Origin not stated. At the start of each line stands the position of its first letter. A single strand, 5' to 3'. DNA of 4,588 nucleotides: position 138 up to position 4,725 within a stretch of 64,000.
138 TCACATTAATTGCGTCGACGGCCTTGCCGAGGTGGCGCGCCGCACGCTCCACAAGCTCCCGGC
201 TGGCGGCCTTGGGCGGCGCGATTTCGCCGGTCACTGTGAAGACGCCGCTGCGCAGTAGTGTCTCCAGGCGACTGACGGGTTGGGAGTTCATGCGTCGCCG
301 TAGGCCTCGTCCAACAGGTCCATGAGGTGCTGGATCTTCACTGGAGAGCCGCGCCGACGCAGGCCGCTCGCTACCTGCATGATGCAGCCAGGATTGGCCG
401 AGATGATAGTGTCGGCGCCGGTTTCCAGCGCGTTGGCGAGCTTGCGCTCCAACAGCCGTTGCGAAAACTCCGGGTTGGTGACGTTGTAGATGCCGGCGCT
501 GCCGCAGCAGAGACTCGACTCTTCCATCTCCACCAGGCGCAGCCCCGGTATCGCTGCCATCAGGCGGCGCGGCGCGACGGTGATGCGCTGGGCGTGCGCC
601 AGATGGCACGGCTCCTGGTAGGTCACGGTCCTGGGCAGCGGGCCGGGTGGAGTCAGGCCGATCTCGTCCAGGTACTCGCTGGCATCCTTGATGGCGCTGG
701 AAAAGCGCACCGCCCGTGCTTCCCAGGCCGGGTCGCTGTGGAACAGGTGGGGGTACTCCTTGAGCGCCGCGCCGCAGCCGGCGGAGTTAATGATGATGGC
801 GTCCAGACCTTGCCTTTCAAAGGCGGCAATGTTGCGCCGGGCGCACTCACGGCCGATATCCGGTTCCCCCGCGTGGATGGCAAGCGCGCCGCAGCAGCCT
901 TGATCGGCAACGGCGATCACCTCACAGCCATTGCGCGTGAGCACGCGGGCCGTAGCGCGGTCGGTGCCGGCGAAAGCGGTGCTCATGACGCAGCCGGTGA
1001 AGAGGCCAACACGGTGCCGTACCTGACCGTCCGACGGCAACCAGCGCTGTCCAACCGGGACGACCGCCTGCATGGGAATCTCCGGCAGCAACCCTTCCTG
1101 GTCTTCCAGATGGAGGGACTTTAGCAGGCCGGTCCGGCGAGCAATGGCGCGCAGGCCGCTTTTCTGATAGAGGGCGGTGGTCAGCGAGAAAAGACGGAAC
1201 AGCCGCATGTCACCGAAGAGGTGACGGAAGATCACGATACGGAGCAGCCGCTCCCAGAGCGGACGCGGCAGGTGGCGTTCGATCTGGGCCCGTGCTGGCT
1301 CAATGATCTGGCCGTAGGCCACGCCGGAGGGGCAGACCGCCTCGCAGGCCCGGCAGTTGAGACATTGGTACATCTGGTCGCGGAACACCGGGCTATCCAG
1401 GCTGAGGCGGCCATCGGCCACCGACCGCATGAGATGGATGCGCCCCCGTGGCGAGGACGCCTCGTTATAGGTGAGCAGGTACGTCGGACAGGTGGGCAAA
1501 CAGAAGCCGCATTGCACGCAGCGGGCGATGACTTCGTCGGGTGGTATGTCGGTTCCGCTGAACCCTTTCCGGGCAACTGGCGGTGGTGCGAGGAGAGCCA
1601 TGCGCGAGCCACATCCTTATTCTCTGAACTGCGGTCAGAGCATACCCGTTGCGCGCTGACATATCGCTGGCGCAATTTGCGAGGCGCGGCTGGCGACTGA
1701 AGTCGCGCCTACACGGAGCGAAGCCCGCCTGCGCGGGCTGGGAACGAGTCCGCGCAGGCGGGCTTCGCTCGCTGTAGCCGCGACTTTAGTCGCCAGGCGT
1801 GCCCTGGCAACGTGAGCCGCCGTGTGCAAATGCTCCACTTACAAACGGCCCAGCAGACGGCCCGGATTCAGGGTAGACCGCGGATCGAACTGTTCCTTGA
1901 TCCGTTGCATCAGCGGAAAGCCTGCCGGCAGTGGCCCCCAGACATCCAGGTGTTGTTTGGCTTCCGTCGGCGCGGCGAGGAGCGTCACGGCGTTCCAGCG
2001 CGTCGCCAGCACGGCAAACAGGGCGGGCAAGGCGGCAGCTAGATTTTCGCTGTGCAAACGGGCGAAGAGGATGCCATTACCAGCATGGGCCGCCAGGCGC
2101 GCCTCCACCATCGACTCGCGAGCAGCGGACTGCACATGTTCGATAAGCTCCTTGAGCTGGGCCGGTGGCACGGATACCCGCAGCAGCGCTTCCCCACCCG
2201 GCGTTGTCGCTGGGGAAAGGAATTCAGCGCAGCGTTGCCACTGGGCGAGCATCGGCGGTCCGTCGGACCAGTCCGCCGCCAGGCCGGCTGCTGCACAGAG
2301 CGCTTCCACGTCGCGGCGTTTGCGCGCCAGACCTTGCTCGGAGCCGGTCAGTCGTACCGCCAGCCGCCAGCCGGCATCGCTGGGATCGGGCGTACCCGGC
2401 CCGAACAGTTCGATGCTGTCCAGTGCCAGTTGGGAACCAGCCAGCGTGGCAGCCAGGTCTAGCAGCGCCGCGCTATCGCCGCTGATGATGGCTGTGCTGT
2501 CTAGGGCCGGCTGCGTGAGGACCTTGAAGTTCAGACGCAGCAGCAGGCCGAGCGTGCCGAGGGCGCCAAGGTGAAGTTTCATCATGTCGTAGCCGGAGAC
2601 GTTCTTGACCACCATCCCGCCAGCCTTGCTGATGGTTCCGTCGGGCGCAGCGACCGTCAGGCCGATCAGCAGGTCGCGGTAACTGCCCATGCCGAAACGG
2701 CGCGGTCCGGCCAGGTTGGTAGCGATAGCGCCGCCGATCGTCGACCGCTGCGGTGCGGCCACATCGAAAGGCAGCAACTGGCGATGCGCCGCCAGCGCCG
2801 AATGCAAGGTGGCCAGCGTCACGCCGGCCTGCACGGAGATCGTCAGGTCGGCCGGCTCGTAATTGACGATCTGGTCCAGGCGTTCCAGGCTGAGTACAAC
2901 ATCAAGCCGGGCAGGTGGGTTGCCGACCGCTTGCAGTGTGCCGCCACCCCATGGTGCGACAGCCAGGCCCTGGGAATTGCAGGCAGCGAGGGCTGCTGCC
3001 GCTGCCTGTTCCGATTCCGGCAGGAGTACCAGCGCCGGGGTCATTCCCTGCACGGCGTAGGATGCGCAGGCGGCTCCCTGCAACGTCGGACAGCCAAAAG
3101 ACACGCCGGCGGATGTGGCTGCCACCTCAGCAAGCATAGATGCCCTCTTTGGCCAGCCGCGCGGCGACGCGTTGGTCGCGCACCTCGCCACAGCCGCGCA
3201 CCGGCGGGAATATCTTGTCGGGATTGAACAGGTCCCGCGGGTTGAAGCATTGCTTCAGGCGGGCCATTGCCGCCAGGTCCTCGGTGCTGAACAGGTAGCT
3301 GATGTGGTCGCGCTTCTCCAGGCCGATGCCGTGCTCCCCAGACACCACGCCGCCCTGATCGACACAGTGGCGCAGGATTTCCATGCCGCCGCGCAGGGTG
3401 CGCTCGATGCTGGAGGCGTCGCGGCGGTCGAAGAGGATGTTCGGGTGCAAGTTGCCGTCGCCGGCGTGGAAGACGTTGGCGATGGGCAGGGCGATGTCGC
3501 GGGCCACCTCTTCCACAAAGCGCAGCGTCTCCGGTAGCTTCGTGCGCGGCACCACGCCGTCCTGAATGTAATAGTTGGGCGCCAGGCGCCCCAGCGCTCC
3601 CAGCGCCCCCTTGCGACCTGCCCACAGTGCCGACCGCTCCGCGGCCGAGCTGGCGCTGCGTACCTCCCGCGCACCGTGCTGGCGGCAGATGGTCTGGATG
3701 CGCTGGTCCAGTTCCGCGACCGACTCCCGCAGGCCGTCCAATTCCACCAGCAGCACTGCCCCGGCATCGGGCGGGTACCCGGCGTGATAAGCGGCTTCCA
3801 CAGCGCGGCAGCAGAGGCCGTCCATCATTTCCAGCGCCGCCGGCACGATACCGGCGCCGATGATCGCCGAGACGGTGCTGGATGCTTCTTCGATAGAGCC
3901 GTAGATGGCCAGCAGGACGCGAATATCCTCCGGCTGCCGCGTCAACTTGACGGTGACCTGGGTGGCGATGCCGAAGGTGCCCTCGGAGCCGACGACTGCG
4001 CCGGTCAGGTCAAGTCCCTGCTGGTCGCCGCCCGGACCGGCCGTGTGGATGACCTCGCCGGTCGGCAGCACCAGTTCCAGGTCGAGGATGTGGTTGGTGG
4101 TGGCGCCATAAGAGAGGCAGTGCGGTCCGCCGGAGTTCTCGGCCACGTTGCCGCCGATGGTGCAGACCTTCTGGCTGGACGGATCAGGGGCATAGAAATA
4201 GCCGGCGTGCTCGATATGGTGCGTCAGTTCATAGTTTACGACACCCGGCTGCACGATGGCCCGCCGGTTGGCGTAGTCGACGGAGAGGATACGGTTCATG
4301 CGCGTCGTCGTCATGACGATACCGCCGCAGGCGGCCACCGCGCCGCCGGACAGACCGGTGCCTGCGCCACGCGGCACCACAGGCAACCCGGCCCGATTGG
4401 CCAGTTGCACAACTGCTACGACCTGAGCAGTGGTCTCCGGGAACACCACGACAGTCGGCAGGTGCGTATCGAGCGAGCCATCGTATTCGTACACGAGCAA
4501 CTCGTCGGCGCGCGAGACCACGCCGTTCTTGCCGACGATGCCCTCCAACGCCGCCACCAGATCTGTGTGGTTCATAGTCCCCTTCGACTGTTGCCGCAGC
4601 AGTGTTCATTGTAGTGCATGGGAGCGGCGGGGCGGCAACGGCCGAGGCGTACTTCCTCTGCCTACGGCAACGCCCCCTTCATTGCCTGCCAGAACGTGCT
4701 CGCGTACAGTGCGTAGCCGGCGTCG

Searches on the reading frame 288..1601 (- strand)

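Call 73: search_protein_families(library=pfam, max_evalue=0.00001, proteins=[window:288-1601:-])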
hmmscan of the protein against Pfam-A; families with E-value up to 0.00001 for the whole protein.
window:288-1601:- (437 aa): 7 families
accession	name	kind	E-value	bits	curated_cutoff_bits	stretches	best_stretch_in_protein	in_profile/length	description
PF02754.22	CCG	-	5.4e-36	123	20.6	2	326-410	1-84/85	Cysteine-rich domain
PF13183.11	Fer4_8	-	5.4e-14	52.9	27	1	26-94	3-68/68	4Fe-4S dicluster domain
PF12838.12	Fer4_7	-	7.2e-12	46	27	1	27-94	1-52/52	4Fe-4S dicluster domain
PF13534.11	Fer4_17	-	6.2e-11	43.1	22.2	1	27-94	1-60/61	4Fe-4S dicluster domain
PF13187.11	Fer4_9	-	1.2e-06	28.9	27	1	27-93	1-50/52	4Fe-4S dicluster domain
PF13484.11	Fer4_16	-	1.5e-06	29.3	30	1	27-92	1-65/66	4Fe-4S double cluster binding domain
PF12837.12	Fer4_6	-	4e-06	27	25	0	26-41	7-22/24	4Fe-4S binding domain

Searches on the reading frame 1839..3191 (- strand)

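Call 73: search_protein_families(library=pfam, max_evalue=0.00001, proteins=[window:1839-3191:-])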
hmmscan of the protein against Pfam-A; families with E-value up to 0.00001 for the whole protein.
window:1839-3191:- (450 aa): 2 families
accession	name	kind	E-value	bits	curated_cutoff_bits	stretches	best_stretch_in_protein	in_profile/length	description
PF01565.28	FAD_binding_4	-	8.4e-31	107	26.4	1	52-190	1-138/139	FAD binding domain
PF02913.24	FAD-oxidase_C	-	8.3e-10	39.2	21.2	0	267-379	54-173/248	FAD linked oxidases, C-terminal domain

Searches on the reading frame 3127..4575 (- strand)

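Call 73: search_protein_families(library=pfam, max_evalue=0.00001, proteins=[window:3127-4575:-])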
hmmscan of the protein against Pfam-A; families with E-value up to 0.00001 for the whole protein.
window:3127-4575:- (482 aa): 2 families
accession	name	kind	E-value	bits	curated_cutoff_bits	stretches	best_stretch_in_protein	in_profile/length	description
PF02913.24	FAD-oxidase_C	-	1e-61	209.3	21.2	1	215-455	2-248/248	FAD linked oxidases, C-terminal domain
PF01565.28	FAD_binding_4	-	8.3e-43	145.9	26.4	1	40-178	1-138/139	FAD binding domain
